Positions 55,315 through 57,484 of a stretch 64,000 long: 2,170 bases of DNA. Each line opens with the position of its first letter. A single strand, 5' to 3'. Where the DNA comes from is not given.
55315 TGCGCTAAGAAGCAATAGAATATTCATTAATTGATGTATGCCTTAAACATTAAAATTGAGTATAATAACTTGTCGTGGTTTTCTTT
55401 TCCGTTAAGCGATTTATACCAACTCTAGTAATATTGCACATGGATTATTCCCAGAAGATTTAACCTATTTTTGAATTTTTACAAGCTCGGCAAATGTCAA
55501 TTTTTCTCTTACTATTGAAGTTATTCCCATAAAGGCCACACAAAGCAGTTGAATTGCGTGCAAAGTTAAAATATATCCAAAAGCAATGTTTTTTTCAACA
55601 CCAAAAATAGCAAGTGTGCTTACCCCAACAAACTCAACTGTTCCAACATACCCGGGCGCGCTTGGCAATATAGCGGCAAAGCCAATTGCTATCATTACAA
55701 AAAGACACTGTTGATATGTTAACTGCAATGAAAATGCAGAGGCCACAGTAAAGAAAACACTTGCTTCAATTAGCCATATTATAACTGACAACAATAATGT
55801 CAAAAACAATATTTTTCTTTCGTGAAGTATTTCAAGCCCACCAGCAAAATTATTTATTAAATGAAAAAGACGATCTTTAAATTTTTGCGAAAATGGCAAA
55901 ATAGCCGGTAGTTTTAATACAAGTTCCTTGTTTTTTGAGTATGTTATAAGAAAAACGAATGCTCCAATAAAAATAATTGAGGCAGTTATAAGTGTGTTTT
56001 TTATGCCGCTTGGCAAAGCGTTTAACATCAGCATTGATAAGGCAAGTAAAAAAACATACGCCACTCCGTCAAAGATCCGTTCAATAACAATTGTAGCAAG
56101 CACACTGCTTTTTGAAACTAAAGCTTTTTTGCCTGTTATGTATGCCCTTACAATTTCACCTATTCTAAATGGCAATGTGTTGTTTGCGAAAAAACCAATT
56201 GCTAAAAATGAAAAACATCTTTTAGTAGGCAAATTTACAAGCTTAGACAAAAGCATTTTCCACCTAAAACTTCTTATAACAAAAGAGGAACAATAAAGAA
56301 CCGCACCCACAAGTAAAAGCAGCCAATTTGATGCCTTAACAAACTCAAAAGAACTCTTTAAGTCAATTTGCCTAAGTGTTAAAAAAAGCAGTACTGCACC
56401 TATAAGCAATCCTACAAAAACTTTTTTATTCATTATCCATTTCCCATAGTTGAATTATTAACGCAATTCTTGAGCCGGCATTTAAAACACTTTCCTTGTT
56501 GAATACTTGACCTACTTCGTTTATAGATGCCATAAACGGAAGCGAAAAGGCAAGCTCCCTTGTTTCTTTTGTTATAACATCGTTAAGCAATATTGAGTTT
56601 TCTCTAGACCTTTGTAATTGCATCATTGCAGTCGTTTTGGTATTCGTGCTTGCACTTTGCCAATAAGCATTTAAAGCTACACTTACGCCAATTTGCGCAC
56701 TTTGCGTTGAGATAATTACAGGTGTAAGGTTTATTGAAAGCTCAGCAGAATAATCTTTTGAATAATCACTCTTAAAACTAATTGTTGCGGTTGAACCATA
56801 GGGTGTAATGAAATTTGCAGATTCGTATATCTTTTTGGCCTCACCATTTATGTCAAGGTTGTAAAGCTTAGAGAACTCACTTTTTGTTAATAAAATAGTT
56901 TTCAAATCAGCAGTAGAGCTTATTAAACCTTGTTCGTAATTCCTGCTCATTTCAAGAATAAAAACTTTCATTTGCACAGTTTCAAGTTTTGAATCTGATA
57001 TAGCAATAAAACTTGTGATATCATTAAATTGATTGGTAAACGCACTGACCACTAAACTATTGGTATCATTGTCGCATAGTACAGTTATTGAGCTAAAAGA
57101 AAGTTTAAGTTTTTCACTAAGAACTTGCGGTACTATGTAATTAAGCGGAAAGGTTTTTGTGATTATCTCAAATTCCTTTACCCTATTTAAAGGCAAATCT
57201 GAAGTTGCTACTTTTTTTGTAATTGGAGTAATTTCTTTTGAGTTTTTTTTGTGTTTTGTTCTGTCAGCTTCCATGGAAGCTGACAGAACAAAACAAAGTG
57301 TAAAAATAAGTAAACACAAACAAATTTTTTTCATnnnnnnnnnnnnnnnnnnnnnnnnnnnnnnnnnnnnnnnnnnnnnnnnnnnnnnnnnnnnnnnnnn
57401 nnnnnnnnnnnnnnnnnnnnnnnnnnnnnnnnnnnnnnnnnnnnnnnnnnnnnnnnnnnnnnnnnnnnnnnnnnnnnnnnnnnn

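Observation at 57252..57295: Perfect 44-bp palindrome inside the signal-peptide coding region of the secretin-like gene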

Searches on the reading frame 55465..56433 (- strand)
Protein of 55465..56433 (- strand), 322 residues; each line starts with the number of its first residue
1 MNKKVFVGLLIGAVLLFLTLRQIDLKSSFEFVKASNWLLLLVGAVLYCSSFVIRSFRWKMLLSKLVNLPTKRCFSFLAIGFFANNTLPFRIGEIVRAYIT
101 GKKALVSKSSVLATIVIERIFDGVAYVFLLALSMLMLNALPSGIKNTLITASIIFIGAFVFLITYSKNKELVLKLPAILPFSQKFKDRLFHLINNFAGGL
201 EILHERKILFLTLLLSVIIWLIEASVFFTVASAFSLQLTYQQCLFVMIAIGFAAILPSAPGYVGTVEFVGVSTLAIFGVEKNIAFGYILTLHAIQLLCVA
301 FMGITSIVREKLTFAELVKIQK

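Call 6: search_protein_families(library=pfam, proteins=[window:55465-56433:-], max_evalue=0.01)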
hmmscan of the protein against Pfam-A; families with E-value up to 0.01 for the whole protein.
window:55465-56433:- (322 aa): 1 family
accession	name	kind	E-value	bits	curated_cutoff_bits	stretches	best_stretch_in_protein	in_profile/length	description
PF03706.18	LPG_synthase_TM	-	6.9e-51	173.9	33.4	1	5-301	1-300/302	Lysylphosphatidylglycerol synthase TM region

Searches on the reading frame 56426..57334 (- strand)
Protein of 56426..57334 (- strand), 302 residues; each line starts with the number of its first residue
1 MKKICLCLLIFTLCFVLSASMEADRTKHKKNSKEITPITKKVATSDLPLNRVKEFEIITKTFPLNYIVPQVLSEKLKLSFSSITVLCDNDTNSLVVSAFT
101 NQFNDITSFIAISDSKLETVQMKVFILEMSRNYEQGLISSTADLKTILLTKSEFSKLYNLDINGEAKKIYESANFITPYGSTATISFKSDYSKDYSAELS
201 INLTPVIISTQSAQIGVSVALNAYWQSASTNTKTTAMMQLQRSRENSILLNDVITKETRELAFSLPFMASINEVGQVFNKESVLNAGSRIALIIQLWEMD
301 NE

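Call 6: search_protein_families(library=pfam, proteins=[window:56426-57334:-], max_evalue=0.01)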
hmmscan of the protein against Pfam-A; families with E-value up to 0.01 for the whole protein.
window:56426-57334:- (302 aa): 0 families

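Call 7: find_homologous_proteins(query=window:56426-57334:-, max_evalue=0.001)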
Query window:56426-57334:- (302 aa): 3 proteins with E <= 0.001 among 1192 candidates.
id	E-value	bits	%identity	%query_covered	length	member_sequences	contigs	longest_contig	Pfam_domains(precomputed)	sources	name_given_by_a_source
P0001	3.2e-171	586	93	100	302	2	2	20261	-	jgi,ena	-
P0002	4.7e-153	526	84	100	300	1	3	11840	-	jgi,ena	-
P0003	6.5e-71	257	49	93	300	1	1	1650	-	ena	-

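Call 8: find_encoding_contigs(protein=window:56426-57334:-, flank=3000, max_places=10)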
Protein window:56426-57334:- (302 aa): 2 contigs read that carry it; 1 place shown.
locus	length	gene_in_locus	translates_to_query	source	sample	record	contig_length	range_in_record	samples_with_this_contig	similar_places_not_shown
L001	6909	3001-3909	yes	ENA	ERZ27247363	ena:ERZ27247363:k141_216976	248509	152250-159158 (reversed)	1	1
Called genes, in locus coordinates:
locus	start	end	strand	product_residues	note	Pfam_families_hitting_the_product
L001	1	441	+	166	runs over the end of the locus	PF00691:OmpA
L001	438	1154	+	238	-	PF07719:TPR_2 (faint), PF13428:TPR_14 (faint), PF13525:YfiO, PF14559:TPR_19 (faint), PF13432:TPR_16 (weak), PF13174:TPR_6 (weak)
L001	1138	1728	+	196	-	PF13103:TonB_2, PF03544:TonB_C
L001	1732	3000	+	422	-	PF04052:TolB_N, PF26549:Tricorn_N (weak), PF26550:Tricorn_2nd, PF26549:Tricorn_N (weak), PF07676:PD40 (weak), PF26549:Tricorn_N (weak), PF26550:Tricorn_2nd, PF26549:Tricorn_N, +2 more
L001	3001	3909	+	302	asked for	-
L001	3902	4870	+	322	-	PF03706:LPG_synthase_TM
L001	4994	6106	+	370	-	PF13439:Glyco_transf_4, PF13579:Glyco_trans_4_4, PF00534:Glycos_transf_1, PF13692:Glyco_trans_1_4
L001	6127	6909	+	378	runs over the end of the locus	PF13439:Glyco_transf_4 (weak), PF00534:Glycos_transf_1, PF13692:Glyco_trans_1_4, PF13524:Glyco_trans_1_2 (faint)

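Call 10: find_encoding_contigs(protein=P0001, flank=3000, max_places=10)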
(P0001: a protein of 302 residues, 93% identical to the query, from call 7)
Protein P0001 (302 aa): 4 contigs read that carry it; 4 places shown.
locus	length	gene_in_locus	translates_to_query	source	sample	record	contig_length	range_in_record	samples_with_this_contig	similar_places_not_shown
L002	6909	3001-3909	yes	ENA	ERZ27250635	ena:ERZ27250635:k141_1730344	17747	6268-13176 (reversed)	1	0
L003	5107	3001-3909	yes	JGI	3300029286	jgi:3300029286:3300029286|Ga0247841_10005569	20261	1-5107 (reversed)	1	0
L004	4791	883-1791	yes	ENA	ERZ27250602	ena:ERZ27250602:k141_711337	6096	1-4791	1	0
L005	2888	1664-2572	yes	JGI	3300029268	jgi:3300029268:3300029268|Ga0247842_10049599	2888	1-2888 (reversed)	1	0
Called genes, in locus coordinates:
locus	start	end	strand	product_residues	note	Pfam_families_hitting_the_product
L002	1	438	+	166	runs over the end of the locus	PF00691:OmpA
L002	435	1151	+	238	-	PF00515:TPR_1 (faint), PF07719:TPR_2 (faint), PF13428:TPR_14 (faint), PF13525:YfiO, PF14559:TPR_19 (faint), PF13432:TPR_16 (weak), PF13174:TPR_6 (weak)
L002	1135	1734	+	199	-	PF13103:TonB_2, PF03544:TonB_C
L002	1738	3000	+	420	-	PF04052:TolB_N (weak), PF26549:Tricorn_N (weak), PF26550:Tricorn_2nd, PF26549:Tricorn_N (weak), PF07676:PD40, PF26549:Tricorn_N (weak), PF26550:Tricorn_2nd, PF26549:Tricorn_N, +2 more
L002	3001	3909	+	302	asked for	-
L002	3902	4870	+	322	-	PF03706:LPG_synthase_TM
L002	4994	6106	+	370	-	PF13439:Glyco_transf_4, PF13579:Glyco_trans_4_4, PF00534:Glycos_transf_1, PF13692:Glyco_trans_1_4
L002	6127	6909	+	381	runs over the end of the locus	PF13439:Glyco_transf_4 (weak), PF00534:Glycos_transf_1, PF13692:Glyco_trans_1_4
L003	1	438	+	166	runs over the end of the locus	PF00691:OmpA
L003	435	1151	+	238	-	PF00515:TPR_1 (faint), PF07719:TPR_2 (faint), PF13428:TPR_14 (faint), PF13525:YfiO, PF14559:TPR_19 (faint), PF13432:TPR_16 (weak), PF13174:TPR_6 (weak)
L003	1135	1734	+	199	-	PF13103:TonB_2, PF03544:TonB_C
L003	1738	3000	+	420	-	PF04052:TolB_N (weak), PF26549:Tricorn_N (weak), PF26550:Tricorn_2nd, PF26549:Tricorn_N (weak), PF07676:PD40, PF26549:Tricorn_N (weak), PF26550:Tricorn_2nd, PF26549:Tricorn_N, +2 more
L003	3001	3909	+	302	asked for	-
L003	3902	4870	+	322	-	PF03706:LPG_synthase_TM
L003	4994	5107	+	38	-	?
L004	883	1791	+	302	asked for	-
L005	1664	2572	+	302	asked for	-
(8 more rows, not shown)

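Call 11: find_encoding_contigs(protein=P0002, flank=3000, max_places=10)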
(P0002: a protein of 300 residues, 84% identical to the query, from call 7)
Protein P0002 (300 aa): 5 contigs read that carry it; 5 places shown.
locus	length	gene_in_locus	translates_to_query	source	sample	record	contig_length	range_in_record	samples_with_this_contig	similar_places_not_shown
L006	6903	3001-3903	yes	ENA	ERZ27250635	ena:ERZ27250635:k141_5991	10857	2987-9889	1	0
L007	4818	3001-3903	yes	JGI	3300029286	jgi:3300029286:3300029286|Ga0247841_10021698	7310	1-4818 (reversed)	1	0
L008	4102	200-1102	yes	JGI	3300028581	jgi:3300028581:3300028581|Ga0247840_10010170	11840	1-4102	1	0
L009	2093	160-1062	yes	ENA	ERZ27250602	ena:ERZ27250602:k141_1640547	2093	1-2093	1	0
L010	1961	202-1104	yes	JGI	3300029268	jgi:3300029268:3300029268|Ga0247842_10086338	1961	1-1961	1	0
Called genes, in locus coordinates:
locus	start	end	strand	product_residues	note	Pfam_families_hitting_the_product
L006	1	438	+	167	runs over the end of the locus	PF00691:OmpA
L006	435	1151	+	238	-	PF07719:TPR_2 (faint), PF13174:TPR_6 (faint), PF13525:YfiO (weak)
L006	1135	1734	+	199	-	PF13103:TonB_2, PF03544:TonB_C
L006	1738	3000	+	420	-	PF04052:TolB_N, PF00930:DPPIV_N (faint), PF26549:Tricorn_N (weak), PF26550:Tricorn_2nd, PF26549:Tricorn_N (weak), PF07676:PD40, PF26550:Tricorn_2nd, PF26549:Tricorn_N, +2 more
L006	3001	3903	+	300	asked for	-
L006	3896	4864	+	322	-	PF03706:LPG_synthase_TM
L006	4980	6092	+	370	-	PF13439:Glyco_transf_4, PF13477:Glyco_trans_4_2 (faint), PF13579:Glyco_trans_4_4, PF00534:Glycos_transf_1, PF13692:Glyco_trans_1_4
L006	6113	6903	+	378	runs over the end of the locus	PF13439:Glyco_transf_4 (weak), PF00534:Glycos_transf_1, PF13692:Glyco_trans_1_4, PF13524:Glyco_trans_1_2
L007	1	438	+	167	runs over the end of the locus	PF00691:OmpA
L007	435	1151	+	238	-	PF07719:TPR_2 (faint), PF13174:TPR_6 (faint), PF13525:YfiO (weak)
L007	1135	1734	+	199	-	PF13103:TonB_2, PF03544:TonB_C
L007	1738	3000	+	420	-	PF04052:TolB_N, PF00930:DPPIV_N (faint), PF26549:Tricorn_N (weak), PF26550:Tricorn_2nd, PF26549:Tricorn_N (weak), PF07676:PD40, PF26550:Tricorn_2nd, PF26549:Tricorn_N, +2 more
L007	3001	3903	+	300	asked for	-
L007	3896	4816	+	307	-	?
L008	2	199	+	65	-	?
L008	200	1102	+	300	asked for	-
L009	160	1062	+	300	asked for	-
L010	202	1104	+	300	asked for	-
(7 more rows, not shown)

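Call 12: find_encoding_contigs(protein=P0003, flank=3000, max_places=10)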
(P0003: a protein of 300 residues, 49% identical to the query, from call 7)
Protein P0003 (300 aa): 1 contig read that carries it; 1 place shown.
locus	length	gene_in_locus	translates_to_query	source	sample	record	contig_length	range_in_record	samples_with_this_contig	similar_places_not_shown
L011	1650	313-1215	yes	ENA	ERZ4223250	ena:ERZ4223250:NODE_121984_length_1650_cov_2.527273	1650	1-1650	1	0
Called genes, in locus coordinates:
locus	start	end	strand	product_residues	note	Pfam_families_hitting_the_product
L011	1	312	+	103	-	?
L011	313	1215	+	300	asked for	-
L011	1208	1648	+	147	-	?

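Call 16: find_related_loci(query=A2, collection=metagenome_contigs, flank=2500)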
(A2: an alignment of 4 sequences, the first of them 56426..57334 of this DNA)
Query A2 (302 aa) in metagenome_contigs; peptide patterns used: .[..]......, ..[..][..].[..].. (x = any residue, [..] = any of these).
510 stretches matched a pattern; 3 encode a relative of the query (tblastn E <= 1e-3); 3 distinct loci.
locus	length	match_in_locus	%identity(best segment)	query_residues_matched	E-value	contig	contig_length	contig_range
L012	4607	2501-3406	93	1-302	0e+0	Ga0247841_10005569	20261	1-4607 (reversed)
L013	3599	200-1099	84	1-302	3e-173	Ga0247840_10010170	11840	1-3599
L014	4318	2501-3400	84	1-302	8e-172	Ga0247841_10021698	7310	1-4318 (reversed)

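Call 17: find_related_loci(query=A2, collection=genome_contigs, flank=5000)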
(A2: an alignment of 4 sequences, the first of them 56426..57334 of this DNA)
Query A2 (302 aa) in genome_contigs; peptide patterns used: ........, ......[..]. (x = any residue, [..] = any of these).
103 stretches matched a pattern, but none encodes a relative of the query by tblastn (E <= 1e-3).

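Call 24: search_solved_structures(query=A2, max_evalue=10, show_alignments=2)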
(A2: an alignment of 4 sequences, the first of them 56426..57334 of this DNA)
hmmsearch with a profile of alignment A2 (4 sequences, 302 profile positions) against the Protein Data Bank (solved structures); distinct sequences matched with E-value up to 10: 7.
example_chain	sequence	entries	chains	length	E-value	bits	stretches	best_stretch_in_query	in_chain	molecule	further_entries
8co1_Q1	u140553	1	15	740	0.00043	22.9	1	83-137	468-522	Probable type IV piliation system protein DR_0774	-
5wq7_A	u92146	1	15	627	0.08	15.4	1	82-131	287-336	Putative type II secretion system protein D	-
4mld_A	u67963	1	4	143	0.2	14.1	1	148-193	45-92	Response regulator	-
4ml3_A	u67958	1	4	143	0.31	13.5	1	148-193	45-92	Response regulator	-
9k8v_A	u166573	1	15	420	3.6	10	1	84-210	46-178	General secretion pathway protein D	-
5wq8_A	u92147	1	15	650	5.1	9.5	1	85-210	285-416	Type II secretion system protein D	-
5wq9_A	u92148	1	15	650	6.5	9.1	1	85-210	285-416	Type II secretion system protein D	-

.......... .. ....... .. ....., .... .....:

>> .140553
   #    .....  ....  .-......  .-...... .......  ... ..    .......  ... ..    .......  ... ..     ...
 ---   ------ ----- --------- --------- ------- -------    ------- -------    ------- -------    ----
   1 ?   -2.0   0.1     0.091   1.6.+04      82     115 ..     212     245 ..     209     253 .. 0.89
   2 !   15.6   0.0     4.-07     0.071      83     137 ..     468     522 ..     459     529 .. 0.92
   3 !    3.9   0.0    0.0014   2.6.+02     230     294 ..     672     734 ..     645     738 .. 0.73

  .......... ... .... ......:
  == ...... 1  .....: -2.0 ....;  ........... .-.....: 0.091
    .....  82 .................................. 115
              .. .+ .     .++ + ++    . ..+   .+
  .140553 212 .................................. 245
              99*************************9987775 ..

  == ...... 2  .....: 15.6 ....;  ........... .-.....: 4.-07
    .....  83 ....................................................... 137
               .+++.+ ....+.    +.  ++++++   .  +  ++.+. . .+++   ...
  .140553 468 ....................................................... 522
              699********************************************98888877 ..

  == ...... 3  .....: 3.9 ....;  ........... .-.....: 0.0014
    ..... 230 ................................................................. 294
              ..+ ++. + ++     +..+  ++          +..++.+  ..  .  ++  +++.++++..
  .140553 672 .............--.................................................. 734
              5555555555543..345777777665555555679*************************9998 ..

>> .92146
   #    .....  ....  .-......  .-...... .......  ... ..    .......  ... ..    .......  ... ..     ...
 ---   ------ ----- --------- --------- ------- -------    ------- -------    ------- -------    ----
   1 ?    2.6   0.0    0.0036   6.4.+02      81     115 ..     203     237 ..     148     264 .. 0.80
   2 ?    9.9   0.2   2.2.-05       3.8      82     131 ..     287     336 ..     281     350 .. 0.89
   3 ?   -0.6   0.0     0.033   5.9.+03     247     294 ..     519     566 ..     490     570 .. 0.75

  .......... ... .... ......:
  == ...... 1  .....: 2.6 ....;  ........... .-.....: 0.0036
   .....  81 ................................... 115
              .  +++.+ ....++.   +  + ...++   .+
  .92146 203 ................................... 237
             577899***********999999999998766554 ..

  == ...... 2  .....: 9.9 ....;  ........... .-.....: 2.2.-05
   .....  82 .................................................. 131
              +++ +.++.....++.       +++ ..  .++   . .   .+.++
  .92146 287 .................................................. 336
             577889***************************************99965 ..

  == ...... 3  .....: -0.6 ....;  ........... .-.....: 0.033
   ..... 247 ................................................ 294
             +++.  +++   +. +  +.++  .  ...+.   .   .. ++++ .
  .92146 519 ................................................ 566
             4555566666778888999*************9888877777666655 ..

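Call 25: search_protein_families(library=pfam, alignment_id=A2, max_evalue=10)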
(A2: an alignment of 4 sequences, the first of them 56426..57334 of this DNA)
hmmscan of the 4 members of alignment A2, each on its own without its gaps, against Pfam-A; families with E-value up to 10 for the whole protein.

A. member 1, window:56426-57334:- (302 aa): 2 families
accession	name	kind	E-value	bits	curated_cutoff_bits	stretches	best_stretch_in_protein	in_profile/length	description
PF03958.22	Secretin_N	-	0.023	15.4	28.2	1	59-110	1-60/69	Bacterial type II/III secretion system short domain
PF25184.1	YxzE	-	0.27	12.7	40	1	1-39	1-35/65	YxzE-like putative bacteriocin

B. families by the number of members that match (of 4 scanned): 5 families
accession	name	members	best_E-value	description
PF03958.22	Secretin_N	4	0.00097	Bacterial type II/III secretion system short domain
PF03785.20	Peptidase_C25_C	1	0.056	Peptidase family C25, C terminal ig-like domain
PF09974.14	DUF2209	1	0.074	Uncharacterized protein conserved in archaea (DUF2209)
PF25184.1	YxzE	1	0.27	YxzE-like putative bacteriocin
PF20746.2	EndoS_Ig-like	1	0.36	Endo-beta-N-acetylglucosaminidase F2, Ig-like domain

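Call 42: find_homologous_proteins(query=A2, max_evalue=0.001)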
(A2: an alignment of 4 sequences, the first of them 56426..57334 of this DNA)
Query A2 (4 sequences) (302 aa, profile of the alignment): 4 proteins with E <= 0.001 among 5882 candidates.
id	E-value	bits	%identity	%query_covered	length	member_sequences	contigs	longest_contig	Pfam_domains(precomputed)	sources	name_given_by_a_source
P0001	4.9e-176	602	93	100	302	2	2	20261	-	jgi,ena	-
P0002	1.9e-171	587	84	100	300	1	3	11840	-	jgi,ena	-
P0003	2.7e-155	534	49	93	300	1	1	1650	-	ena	-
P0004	1.9e-94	334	47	100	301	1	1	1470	-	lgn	-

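Call 44: find_encoding_contigs(protein=P0004, flank=3000, max_places=6)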
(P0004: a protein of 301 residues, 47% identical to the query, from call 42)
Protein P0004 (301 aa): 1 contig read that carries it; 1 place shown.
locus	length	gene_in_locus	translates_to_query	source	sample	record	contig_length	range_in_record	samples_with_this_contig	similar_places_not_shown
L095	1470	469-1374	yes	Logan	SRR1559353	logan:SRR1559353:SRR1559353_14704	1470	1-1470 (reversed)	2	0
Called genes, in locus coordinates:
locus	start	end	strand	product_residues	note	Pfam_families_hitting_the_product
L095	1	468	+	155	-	?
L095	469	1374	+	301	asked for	-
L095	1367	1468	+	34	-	?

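Call 49: predict_structure(alignment_id=A2)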
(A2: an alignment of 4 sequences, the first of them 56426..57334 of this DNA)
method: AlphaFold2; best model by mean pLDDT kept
length: 302 residues; sequences in the alignment: 4
mean_pLDDT: 43.0   pTM: 0.33
mean pLDDT of the five models: 43.0, 33.9, 31.2, 30.9, 28.6
residues with pLDDT >= 90: 0; 70-90: 0; 50-70: 78; < 50: 224
segments of 3 or more residues with pLDDT < 50: 1-3, 15-177, 189-191, 230-232, 246-248, 262-285, 287-302
pLDDT, mean of each block of 10 residues (from residue 1): 52 46 31 25 29 39 38 35 37 39 33 35 41 38 36 45 39 43 57 55 62 59 52 51 53 54 43 46 45 35 32
secondary structure, 60 per line:
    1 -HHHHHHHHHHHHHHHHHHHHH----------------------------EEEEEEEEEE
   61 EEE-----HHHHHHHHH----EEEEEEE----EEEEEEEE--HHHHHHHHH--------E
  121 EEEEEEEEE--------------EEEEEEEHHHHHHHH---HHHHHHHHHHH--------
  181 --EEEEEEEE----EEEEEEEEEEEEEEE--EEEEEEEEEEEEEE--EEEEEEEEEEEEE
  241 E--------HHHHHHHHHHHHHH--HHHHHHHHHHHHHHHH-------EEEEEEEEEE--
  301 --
elements in order: H2-22 E51-63 H69-77 E82-88 E93-100 H103-111 E120-129 E144-150 H151-158 H162-172 E183-190 E195-209 E212-225 E228-241 H250-263 H266-281 E289-298

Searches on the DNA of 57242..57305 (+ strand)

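Call 52: search_dna_similar(query=window:57242-57305:+, collection=plasmids, mode=distant, max_evalue=0.01, max_rows=10)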
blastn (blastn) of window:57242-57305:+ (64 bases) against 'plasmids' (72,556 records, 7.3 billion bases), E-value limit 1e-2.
No match.

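Call 53: search_dna_similar(query=window:57242-57305:+, collection=phages, mode=distant, max_evalue=0.01, max_rows=10)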
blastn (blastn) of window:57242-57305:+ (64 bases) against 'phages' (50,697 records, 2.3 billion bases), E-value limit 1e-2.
No match.
